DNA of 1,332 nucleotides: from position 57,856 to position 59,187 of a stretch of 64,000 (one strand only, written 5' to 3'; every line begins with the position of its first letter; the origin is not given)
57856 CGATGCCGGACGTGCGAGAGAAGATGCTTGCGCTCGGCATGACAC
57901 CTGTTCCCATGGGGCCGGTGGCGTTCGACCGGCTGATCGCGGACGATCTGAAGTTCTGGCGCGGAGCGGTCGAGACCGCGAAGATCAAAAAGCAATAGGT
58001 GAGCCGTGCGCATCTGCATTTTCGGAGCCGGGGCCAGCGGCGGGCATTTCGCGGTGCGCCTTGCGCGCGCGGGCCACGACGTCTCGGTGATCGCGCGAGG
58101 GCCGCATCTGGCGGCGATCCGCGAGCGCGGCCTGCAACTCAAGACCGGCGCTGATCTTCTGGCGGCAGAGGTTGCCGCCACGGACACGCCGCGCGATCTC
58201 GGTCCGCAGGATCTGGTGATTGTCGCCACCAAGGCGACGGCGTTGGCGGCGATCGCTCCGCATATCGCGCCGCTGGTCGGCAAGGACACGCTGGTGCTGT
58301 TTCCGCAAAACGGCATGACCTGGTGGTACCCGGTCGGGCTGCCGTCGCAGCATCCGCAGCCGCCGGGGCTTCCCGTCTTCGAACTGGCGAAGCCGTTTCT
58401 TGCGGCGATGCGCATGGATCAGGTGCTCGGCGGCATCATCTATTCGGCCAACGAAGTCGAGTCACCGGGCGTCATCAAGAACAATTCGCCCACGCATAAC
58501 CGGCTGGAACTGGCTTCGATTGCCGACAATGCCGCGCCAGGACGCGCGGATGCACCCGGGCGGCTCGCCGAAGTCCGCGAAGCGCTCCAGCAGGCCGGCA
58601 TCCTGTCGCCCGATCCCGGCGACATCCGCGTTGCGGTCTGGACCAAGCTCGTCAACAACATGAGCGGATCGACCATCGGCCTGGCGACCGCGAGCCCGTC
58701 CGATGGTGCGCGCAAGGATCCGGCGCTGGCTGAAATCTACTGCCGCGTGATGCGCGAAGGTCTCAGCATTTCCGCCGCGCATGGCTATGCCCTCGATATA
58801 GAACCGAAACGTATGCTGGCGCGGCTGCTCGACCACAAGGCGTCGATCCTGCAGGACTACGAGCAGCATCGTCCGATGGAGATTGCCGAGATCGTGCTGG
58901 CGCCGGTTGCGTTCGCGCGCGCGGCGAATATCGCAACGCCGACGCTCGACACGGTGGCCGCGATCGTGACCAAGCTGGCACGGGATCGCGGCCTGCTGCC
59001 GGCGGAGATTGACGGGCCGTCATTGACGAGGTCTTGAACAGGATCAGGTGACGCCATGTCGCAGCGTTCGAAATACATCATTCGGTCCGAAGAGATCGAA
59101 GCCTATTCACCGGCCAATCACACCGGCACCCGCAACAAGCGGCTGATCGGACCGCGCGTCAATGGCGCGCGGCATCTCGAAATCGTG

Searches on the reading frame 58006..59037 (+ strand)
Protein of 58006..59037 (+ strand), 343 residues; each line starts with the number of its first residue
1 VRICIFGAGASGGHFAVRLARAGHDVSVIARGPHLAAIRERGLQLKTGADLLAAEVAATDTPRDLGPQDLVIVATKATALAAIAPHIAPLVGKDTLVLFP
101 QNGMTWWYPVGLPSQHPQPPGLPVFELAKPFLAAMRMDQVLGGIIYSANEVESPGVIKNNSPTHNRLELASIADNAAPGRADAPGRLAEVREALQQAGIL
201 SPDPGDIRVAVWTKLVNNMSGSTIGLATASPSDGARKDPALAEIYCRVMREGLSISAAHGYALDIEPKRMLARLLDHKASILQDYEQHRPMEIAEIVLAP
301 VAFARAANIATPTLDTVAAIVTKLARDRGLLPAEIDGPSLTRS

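Call 43: search_protein_families(library=pfam, proteins=[window:58006-59037:+], max_evalue=0.1)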
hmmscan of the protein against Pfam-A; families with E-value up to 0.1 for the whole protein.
window:58006-59037:+ (343 aa): 10 families
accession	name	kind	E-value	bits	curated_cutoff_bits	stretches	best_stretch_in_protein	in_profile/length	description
PF02558.23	ApbA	-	1.3e-26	93.5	22.2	1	3-104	1-103/150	Ketopantoate reductase PanE/ApbA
PF08546.17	ApbA_C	-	3.6e-19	69.8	22.7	1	206-323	1-123/125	Ketopantoate reductase PanE/ApbA C terminal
PF03807.23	F420_oxidored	-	0.00023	22.1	21.6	1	2-87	1-79/94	NADP oxidoreductase coenzyme F420-dependent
PF13450.12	NAD_binding_8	-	0.0004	21.1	21.9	1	5-52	1-52/68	NAD(P)-binding Rossmann-like domain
PF00070.33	Pyr_redox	-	0.0061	17.5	22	1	2-36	1-35/82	Pyridine nucleotide-disulphide oxidoreductase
PF13241.12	NAD_binding_7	-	0.013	16.5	22.1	1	2-81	9-75/104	Putative NAD(P)-binding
PF01266.30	DAO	-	0.018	15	27.9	1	2-36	1-35/353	FAD dependent oxidoreductase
PF01210.29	NAD_Gly3P_dh_N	-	0.024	15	23.1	1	3-97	2-99/158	NAD-dependent glycerol-3-phosphate dehydrogenase N-terminus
PF07992.20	Pyr_redox_2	-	0.031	14.1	26.1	1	2-36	144-178/291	Pyridine nucleotide-disulphide oxidoreductase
PF03721.20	UDPG_MGDP_dh_N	-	0.042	13.9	27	1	1-29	1-29/187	UDP-glucose/GDP-mannose dehydrogenase family, NAD binding domain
